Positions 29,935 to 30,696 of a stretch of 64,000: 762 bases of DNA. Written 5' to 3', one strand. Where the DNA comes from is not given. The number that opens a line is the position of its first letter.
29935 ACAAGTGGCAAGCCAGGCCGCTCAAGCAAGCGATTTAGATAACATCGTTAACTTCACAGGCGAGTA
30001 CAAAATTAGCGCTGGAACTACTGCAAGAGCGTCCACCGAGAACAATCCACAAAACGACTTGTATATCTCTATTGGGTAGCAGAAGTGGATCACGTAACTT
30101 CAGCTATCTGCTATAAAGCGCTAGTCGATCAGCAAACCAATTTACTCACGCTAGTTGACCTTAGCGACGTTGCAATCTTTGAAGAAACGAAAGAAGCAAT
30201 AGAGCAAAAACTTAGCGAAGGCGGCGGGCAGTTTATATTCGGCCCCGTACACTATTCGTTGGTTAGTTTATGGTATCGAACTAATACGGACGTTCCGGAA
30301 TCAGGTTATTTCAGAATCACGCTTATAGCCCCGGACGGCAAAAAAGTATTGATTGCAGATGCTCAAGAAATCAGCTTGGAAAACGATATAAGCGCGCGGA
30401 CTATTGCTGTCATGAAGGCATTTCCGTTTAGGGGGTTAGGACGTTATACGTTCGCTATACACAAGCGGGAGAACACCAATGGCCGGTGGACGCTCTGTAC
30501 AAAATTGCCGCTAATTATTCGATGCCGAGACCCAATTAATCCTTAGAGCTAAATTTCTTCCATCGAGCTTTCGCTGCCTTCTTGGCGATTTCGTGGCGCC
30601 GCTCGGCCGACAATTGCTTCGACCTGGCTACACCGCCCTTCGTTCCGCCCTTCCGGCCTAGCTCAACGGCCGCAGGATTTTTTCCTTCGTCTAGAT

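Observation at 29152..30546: Three co-directional passenger ORFs (unknown / XRE-HTH / unknown): candidate novel toxin-antitoxin or defence-like module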

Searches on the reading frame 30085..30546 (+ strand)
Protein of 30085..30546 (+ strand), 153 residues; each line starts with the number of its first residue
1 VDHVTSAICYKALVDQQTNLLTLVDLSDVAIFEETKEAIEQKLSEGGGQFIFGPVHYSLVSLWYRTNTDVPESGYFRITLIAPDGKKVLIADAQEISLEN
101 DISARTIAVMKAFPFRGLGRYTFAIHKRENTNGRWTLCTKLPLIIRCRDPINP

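Call 3: search_protein_families(library=pfam, proteins=[window:30085-30546:+], max_evalue=1)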
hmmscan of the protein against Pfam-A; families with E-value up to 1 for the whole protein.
window:30085-30546:+ (153 aa): 2 families
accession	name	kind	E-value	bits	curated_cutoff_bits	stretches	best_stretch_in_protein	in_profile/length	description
PF22091.2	DUF6941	-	0.00046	21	27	1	54-137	31-122/125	Family of unknown function (DUF6941)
PF01483.27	P_proprotein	-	0.001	19.6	21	1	65-131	7-74/86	Proprotein convertase P-domain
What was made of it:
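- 30085..30546 (+): ORF C, 153 aa: divergent DUF6941-like protein. The family fold is an Ig-like beta-sandwich. It is a third component of unknown role. Pfam DUF6941 E 4.6e-4, 21 bits against a cut-off of 27 (call 3).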

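Call 4: search_protein_families(library=padloc, proteins=[window:30085-30546:+], max_evalue=1)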
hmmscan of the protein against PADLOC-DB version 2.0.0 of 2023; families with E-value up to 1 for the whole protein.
window:30085-30546:+ (153 aa): 0 families

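Call 5: search_protein_families(library=ncbifam, proteins=[window:30085-30546:+], max_evalue=1)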
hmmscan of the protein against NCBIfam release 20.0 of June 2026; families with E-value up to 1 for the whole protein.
window:30085-30546:+ (153 aa): 0 families

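Call 9: search_protein_families(library=phrogs, proteins=[window:30085-30546:+], max_evalue=1)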
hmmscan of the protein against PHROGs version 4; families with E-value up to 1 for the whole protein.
window:30085-30546:+ (153 aa): 2 families
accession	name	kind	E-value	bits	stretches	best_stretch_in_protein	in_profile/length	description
phrog_14967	-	unknown function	0.078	14.1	1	78-93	9-24/47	-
phrog_38602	-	unknown function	0.33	11.2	1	97-115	77-95/246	-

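Call 11: search_solved_structures(query=window:30085-30546:+, max_evalue=10)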
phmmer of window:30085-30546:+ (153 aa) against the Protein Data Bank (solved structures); distinct sequences matched with E-value up to 10: 0.

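Call 39: find_homologous_proteins(query=window:30085-30546:+, max_evalue=0.001)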
Query window:30085-30546:+ (153 aa): 1 proteins with E <= 0.001 among 28 candidates.
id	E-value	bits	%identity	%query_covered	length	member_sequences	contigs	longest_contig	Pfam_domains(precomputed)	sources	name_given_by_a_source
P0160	2.8e-97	341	100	100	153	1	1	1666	-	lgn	-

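Call 46: find_homologous_proteins(query=A3, max_evalue=0.001)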
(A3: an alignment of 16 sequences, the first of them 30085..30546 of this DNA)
Query A3 (16 sequences) (153 aa, profile of the alignment): 950 proteins with E <= 0.001 among 6341 candidates; the best 120 are listed.
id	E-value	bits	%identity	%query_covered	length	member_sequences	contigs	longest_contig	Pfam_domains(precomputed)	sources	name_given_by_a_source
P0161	5.5e-37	145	-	-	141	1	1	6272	PF22091.3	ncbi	-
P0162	2.5e-32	130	-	-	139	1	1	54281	PF22091.3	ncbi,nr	ncbi:MAG: hypothetical protein JNM75_01065 [Rhodospirillales bacterium]|nr:hypothetical protein [Rho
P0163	4.2e-32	129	-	-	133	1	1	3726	PF22091.3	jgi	jgi:hypothetical protein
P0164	3.0e-31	126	-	-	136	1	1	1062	-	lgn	-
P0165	3.4e-31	126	-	-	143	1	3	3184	-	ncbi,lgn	-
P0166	3.5e-31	126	-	-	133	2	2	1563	-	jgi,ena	-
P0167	5.1e-30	122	-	-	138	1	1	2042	-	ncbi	-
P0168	7.4e-30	122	-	-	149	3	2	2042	PF22091.3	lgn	-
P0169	9.8e-30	121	-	-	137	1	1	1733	-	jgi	jgi:hypothetical protein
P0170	1.1e-29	121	-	-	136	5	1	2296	PF22091.3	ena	-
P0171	1.3e-29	121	-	-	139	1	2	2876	PF22091.3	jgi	-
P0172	3.6e-29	119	-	-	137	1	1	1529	PF22091.3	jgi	-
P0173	4.2e-29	119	23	57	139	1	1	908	PF22091.3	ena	-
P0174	7.0e-29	118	-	-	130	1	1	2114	-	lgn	-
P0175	9.2e-29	118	-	-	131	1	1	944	PF22091.3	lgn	-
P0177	3.7e-28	116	-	-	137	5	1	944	PF22091.3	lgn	-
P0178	4.2e-28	116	-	-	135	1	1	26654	PF22091.3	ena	-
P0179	5.4e-28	115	-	-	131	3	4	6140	PF22091.3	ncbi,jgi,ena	jgi:hypothetical protein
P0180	6.0e-28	115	-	-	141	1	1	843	PF22091.3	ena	-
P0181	1.7e-27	114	-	-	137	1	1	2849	PF22091.3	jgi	jgi:hypothetical protein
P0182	1.8e-27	114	21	63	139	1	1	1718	PF22091.3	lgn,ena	-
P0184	2.2e-27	114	-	-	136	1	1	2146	PF22091.3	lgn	-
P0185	2.8e-27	113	-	-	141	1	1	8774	PF22091.3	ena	-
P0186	2.9e-27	113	-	-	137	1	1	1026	PF22091.3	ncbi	-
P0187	3.8e-27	113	-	-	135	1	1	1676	PF22091.3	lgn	-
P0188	4.2e-27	113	-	-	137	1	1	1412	PF22091.3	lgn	-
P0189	4.6e-27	112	-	-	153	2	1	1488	PF22091.3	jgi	jgi:hypothetical protein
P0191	6.8e-27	112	-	-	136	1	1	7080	PF22091.3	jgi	jgi:hypothetical protein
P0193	1.5e-26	111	-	-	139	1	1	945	PF22091.3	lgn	-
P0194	2.2e-26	110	-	-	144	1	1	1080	PF22091.3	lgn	-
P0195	4.7e-26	109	-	-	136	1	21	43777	-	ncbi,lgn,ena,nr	ncbi:MAG: hypothetical protein H6881_08220 [Rhodobiaceae bacterium]|nr:hypothetical protein [Rhodobi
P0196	7.0e-26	109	-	-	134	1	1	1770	PF22091.3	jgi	-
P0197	8.8e-26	108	22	62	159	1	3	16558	PF22091.3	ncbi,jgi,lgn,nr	ncbi:MAG: hypothetical protein HQ502_17235 [Alphaproteobacteria bacterium]|nr:hypothetical protein [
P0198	9.0e-26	108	-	-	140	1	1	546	PF22091.3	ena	-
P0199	9.1e-26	108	-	-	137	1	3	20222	PF22091.3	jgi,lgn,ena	-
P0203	1.4e-25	108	-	-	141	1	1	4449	PF22091.3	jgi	jgi:hypothetical protein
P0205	1.6e-25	108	-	-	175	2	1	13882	PF22091.3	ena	-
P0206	1.6e-25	107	-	-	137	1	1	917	PF22091.3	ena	-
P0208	2.2e-25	107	-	-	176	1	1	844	PF22091.3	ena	-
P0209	2.2e-25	107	-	-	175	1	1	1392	PF22091.3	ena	-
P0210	2.6e-25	107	-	-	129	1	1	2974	PF22091.3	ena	-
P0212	3.9e-25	106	-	-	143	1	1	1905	PF22091.3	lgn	-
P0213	4.4e-25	106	-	-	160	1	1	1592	PF22091.3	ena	-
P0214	5.1e-25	106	-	-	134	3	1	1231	PF22091.3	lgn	-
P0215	5.7e-25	106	-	-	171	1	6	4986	PF22091.3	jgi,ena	jgi:hypothetical protein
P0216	6.7e-25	105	-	-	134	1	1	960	PF22091.3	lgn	-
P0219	9.6e-25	105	-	-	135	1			PF22091.3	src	-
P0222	1.7e-24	104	-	-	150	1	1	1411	PF22091.3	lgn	-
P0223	2.1e-24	104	-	-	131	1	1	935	PF22091.3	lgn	-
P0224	2.2e-24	104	-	-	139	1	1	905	PF22091.3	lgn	-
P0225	2.3e-24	104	-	-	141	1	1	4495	PF22091.3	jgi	jgi:hypothetical protein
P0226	2.4e-24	104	-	-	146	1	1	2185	PF22091.3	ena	-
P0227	2.5e-24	104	-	-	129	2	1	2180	PF22091.3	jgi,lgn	jgi:hypothetical protein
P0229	3.1e-24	103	-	-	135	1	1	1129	PF22091.3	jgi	-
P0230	3.2e-24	103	-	-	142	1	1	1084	PF22091.3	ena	-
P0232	3.6e-24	103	-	-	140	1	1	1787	PF22091.3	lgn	-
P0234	4.0e-24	103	-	-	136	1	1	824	PF22091.3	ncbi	-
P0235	5.3e-24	103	-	-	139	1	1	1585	PF22091.3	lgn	-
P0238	6.2e-24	102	-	-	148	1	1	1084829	PF22091.3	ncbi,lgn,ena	-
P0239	6.4e-24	102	-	-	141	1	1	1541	PF22091.3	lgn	-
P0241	8.7e-24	102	-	-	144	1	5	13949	PF22091.3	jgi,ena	jgi:hypothetical protein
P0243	1.3e-23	101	-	-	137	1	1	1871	PF22091.3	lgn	-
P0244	1.3e-23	101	32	16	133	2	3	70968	PF22091.3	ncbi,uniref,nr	ncbi:MAG: hypothetical protein E5X53_28280 [Mesorhizobium sp.]|uniref:DUF6941 family protein n=1 Tax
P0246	1.5e-23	101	-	-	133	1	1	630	PF22091.3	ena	-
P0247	1.5e-23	101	25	53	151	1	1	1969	PF22091.3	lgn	-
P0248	1.5e-23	101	-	-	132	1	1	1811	PF22091.3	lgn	-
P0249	2.5e-23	100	-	-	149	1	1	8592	PF22091.3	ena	-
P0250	2.5e-23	100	-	-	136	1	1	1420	PF22091.3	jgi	jgi:hypothetical protein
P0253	3.0e-23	100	-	-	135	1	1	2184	PF22091.3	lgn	-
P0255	3.3e-23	100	22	56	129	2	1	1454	PF22091.3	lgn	-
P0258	3.6e-23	100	-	-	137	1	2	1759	PF22091.3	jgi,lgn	jgi:hypothetical protein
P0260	5.3e-23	99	-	-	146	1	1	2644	PF22091.3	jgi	-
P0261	5.4e-23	99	-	-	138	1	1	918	PF22091.3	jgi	jgi:hypothetical protein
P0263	5.6e-23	99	-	-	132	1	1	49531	PF22091.3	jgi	jgi:hypothetical protein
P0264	5.8e-23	99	-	-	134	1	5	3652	PF22091.3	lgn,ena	-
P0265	6.0e-23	99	-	-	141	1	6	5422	PF22091.3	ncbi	-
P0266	6.0e-23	99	-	-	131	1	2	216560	PF22091.3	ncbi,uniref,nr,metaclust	ncbi:hypothetical protein BCY90_17415 [Agrobacterium deltaense]|uniref:hypothetical protein n=1 Tax=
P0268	6.3e-23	99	-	-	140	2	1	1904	PF22091.3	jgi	jgi:hypothetical protein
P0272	8.5e-23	99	-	-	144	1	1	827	PF22091.3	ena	-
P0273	9.0e-23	99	-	-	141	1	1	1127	PF22091.3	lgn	-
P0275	9.0e-23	99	-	-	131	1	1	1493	PF22091.3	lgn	-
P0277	1.0e-22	98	-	-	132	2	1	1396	PF22091.3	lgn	-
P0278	1.0e-22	98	-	-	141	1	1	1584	PF22091.3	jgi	jgi:hypothetical protein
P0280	1.1e-22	98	-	-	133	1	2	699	PF22091.3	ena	-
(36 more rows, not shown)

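Call 60: predict_structure(alignment_id=A5)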
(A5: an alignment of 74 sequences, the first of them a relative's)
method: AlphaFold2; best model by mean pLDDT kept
length: 139 residues; sequences in the alignment: 74
mean_pLDDT: 94.6   pTM: 0.84
mean pLDDT of the five models: 94.6, 94.5, 94.3, 93.4, 93.2
residues with pLDDT >= 90: 124; 70-90: 13; 50-70: 2; < 50: 0
segments of 3 or more residues with pLDDT < 50: none
pLDDT, mean of each block of 10 residues (from residue 1): 90 98 97 96 98 96 98 96 95 97 98 96 92 75
secondary structure, 60 per line:
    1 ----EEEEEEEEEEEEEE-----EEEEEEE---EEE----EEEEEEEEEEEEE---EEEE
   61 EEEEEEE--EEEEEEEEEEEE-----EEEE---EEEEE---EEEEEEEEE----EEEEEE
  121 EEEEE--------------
elements in order: E5-18 E24-30 E34-36 E41-53 E57-67 E70-81 E87-90 E94-98 E102-110 E115-125
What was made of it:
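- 30085..30546 (+): Model of relative P0162: pLDDT 94.6, all-beta (call 60).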

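Call 63: find_encoding_contigs(protein=P0238, flank=4000, max_places=2)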
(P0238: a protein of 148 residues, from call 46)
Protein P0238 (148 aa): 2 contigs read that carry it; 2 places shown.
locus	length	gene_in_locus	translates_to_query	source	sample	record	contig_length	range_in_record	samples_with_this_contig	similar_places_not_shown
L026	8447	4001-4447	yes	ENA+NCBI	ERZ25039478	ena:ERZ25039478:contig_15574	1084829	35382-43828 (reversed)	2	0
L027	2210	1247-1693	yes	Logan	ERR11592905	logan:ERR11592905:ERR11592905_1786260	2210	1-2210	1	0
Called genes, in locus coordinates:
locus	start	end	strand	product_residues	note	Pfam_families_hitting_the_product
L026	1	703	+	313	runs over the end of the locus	PF00528:BPD_transp_1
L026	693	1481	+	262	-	PF00528:BPD_transp_1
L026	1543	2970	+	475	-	PF00171:Aldedh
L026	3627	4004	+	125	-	PF01381:HTH_3 (weak)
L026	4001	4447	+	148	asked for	PF22091:DUF6941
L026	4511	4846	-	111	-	PF20134:DUF6524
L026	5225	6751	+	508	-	PF00580:UvrD-helicase, PF13245:AAA_19 (weak), PF13361:UvrD_C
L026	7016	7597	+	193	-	PF06577:EipA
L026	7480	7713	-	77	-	-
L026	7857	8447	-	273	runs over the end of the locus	-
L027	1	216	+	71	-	?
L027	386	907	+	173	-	-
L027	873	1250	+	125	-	PF01381:HTH_3 (weak)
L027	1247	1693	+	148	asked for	PF22091:DUF6941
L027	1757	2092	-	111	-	PF20134:DUF6524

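Call 64: find_encoding_contigs(protein=P0266, flank=4000, max_places=2)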
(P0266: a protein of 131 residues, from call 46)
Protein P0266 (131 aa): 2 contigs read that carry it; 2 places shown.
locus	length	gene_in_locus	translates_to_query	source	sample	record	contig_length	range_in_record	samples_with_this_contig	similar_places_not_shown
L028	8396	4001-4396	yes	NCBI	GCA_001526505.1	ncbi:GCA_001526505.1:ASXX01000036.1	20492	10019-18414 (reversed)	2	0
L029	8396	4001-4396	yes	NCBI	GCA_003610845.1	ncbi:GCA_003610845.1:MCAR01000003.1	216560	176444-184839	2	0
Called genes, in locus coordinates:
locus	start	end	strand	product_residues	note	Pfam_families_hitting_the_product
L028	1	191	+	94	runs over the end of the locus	-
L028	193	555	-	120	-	-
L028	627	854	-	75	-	-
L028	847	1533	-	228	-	PF00765:Autoind_synth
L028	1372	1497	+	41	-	-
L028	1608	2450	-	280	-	PF03472:Autoind_bind, PF00196:GerE, PF13936:HTH_38 (weak)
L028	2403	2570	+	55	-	-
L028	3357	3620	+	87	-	-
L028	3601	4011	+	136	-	PF01381:HTH_3 (weak)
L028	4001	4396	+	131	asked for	PF22091:DUF6941 (weak)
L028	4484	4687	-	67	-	-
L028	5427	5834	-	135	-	-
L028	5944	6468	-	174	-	PF12728:HTH_17 (faint)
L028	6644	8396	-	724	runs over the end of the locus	-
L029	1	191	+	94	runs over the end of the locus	-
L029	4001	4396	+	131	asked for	PF22091:DUF6941 (weak)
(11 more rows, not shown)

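Call 65: find_encoding_contigs(protein=P0195, flank=4000, max_places=3)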
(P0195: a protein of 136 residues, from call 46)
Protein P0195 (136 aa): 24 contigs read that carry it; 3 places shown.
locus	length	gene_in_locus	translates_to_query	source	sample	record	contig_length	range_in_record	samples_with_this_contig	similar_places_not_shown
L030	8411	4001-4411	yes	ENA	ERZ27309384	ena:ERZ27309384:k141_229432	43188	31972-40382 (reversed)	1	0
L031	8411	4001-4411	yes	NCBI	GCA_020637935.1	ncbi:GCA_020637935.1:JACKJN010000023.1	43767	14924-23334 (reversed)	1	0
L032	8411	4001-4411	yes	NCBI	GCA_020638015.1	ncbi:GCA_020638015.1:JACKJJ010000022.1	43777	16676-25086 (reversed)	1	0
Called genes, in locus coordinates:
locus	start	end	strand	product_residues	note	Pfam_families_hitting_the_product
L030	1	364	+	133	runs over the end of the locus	-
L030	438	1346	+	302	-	PF11860:Muramidase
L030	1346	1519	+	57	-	-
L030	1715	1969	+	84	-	-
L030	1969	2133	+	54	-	-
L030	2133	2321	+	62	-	-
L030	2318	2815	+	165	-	-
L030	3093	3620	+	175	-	-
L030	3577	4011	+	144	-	-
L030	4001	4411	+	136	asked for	-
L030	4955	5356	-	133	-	-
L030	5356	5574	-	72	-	-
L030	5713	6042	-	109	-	PF01381:HTH_3, PF12844:HTH_19 (weak), PF13443:HTH_26, PF13560:HTH_31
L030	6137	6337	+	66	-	PF15943:YdaS_toxin, PF14549:P22_Cro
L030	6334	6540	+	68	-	-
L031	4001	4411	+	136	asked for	-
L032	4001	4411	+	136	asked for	-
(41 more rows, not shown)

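Call 79: find_encoding_contigs(protein=P0263, flank=3000, max_places=1)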
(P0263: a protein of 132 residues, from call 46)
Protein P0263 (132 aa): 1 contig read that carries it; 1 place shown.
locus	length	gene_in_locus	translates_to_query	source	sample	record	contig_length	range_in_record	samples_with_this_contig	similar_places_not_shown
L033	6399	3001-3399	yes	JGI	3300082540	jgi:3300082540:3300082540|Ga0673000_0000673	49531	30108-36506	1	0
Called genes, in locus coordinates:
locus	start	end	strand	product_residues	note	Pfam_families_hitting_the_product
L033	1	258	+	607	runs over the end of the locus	PF00070:Pyr_redox (faint), PF00890:FAD_binding_2 (weak), PF01266:DAO (weak), PF01593:Amino_oxidase, PF01946:Thi4 (weak), PF07992:Pyr_redox_2 (weak), PF13450:NAD_binding_8, PF00027:cNMP_binding, +3 more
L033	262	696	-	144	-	PF00293:NUDIX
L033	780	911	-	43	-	-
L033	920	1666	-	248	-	PF03400:DDE_Tnp_IS1 (faint)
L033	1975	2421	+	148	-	-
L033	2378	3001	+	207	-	PF13744:HTH_37 (weak), PF13560:HTH_31 (weak), PF01381:HTH_3 (weak)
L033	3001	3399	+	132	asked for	PF22091:DUF6941 (weak)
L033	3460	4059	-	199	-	PF02390:Methyltransf_4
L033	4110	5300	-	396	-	PF00438:S-AdoMet_synt_N, PF02772:S-AdoMet_synt_M, PF02773:S-AdoMet_synt_C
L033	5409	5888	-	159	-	PF01381:HTH_3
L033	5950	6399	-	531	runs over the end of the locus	PF20154:LNT_N, PF00795:CN_hydrolase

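Call 80: find_encoding_contigs(protein=P0244, flank=3000, max_places=1)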
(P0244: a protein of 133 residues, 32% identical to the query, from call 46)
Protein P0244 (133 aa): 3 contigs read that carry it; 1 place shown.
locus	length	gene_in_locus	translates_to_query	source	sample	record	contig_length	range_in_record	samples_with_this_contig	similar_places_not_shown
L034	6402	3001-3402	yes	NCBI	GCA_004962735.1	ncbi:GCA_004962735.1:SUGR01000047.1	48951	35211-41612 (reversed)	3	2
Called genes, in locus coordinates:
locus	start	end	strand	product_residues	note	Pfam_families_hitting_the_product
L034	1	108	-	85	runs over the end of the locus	-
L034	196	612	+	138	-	-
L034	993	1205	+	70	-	PF03869:Arc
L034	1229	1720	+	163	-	-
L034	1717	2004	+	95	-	-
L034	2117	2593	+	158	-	-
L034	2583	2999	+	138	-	PF01381:HTH_3 (weak)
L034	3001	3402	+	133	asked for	PF22091:DUF6941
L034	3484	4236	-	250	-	PF07505:DUF5131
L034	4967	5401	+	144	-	-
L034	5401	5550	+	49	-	-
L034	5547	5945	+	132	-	-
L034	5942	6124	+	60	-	-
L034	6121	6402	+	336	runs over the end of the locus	-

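Call 81: find_encoding_contigs(protein=P0205, flank=3000, max_places=1)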
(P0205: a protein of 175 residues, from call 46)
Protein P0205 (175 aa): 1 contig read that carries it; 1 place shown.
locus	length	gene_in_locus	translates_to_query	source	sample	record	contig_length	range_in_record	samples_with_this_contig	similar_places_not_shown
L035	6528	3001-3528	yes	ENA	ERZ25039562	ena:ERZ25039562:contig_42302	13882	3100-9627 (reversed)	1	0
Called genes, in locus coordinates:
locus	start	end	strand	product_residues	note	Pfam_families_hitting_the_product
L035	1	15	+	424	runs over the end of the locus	PF05272:VapE-like_dom, PF19263:DUF5906 (weak)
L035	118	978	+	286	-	PF09250:Prim-Pol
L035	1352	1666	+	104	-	-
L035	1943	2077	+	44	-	-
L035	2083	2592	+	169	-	-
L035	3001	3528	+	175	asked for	PF22091:DUF6941 (weak)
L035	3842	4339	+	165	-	-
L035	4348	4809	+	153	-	-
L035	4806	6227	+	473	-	PF05876:GpA_ATPase, PF20454:GpA_nuclease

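Call 82: find_encoding_contigs(protein=P0197, flank=3000, max_places=1)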
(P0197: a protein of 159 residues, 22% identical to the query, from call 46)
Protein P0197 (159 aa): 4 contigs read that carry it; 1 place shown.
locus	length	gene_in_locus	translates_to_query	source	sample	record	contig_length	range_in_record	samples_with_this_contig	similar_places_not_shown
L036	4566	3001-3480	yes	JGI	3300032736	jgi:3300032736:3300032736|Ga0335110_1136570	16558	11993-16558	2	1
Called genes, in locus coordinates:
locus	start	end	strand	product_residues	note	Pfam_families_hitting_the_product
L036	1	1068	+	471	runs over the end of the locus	PF07992:Pyr_redox_2, PF12831:FAD_oxidored, PF13738:Pyr_redox_3 (weak), PF00070:Pyr_redox, PF02852:Pyr_redox_dim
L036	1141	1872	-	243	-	PF05099:TerB (faint)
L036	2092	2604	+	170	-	-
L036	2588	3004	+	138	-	-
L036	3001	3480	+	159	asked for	PF22091:DUF6941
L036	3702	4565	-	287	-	PF01797:Y1_Tnp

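Call 85: search_protein_families(library=pfam, proteins=[L033:1975-2421:+, L034:2117-2593:+, L028:3108-3620:+, L033:2378-3001:+, L034:2583-2999:+], max_evalue=0.1)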
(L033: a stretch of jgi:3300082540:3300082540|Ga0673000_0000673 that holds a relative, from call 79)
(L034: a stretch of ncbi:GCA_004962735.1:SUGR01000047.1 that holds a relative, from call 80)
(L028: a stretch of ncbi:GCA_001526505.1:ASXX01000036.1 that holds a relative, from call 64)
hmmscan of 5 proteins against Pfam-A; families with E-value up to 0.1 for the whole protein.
L033:1975-2421:+ (148 aa): 1 family
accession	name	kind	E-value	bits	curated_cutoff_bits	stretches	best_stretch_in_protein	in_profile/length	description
PF05973.20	Gp49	-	0.064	13.8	23.9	1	36-124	6-89/90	Phage derived protein Gp49-like (DUF891)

L034:2117-2593:+ (158 aa): 1 family
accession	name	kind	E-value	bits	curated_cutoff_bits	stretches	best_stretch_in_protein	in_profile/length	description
PF12391.13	PCDO_beta_N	-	0.099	12.8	24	0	127-137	12-22/34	Protocatechuate 3,4-dioxygenase beta subunit N terminal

L028:3108-3620:+ (170 aa): 0 families

L033:2378-3001:+ (207 aa): 6 families
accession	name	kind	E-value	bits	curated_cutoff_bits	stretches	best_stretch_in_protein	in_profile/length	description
PF13744.12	HTH_37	-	6.1e-08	32.8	27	1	25-87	14-76/80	Helix-turn-helix domain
PF01381.28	HTH_3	-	2.9e-07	30.9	23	1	34-84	1-50/55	Helix-turn-helix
PF13560.12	HTH_31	-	7.5e-06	26.6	27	1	32-84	4-56/64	Helix-turn-helix domain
PF12844.13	HTH_19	-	0.00087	19.6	30.2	1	34-83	4-52/64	Helix-turn-helix domain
PF13443.12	HTH_26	-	0.024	15.3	22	1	34-84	2-52/63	Cro/C1-type HTH DNA-binding domain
PF13413.12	HTH_25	-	0.085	13.1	24.6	0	35-72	3-40/62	Helix-turn-helix domain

L034:2583-2999:+ (138 aa): 19 families
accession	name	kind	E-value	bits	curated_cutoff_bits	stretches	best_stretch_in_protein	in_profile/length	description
PF01381.28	HTH_3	-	8.9e-07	29.3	23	1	35-76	7-48/55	Helix-turn-helix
PF13560.12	HTH_31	-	0.00015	22.4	27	1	34-76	11-54/64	Helix-turn-helix domain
PF13744.12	HTH_37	-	0.00035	20.8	27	1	20-61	14-55/80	Helix-turn-helix domain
PF08667.16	BetR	-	0.00071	20.1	21.6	1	18-84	7-69/148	BetR domain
PF13936.12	HTH_38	-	0.001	19.2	27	1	30-59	13-42/44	Helix-turn-helix domain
PF13384.12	HTH_23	-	0.0014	18.9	24.6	1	30-59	10-39/50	Homeodomain-like domain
PF20432.4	Xre-like-HTH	-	0.0037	18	25.8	1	35-65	21-51/63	Antitoxin Xre-like helix-turn-helix domain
PF13545.12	HTH_Crp_2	-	0.0046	17.3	27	1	37-59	22-44/70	Crp-like helix-turn-helix domain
PF04545.22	Sigma70_r4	-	0.015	15.2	24.1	1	35-59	18-42/50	Sigma-70, region 4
PF17762.8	HTH_ParB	-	0.017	15.7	22.6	1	34-59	17-42/102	ParB HTH domain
PF08279.18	HTH_11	-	0.018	15.3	25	1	32-56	11-34/55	HTH domain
PF13443.12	HTH_26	-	0.023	15.4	22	1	35-79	8-53/63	Cro/C1-type HTH DNA-binding domain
PF12802.13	MarR_2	-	0.025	15.2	27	1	29-59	13-42/61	MarR family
PF09339.16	HTH_IclR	-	0.029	14.6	22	1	36-59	17-40/52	IclR helix-turn-helix domain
PF08535.16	KorB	-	0.032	14.6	22.3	1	36-69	2-36/89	KorB domain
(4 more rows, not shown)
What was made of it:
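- One of them has a first gene with a weak full-length Gp49 match, partnered with an HTH_37/HTH_3 protein (call 85).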

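Call 102: search_solved_structures(query=L033:1975-2421:+, max_evalue=1, show_alignments=1)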
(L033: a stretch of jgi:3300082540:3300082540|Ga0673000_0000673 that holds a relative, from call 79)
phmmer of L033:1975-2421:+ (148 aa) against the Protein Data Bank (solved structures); distinct sequences matched with E-value up to 1: 0.
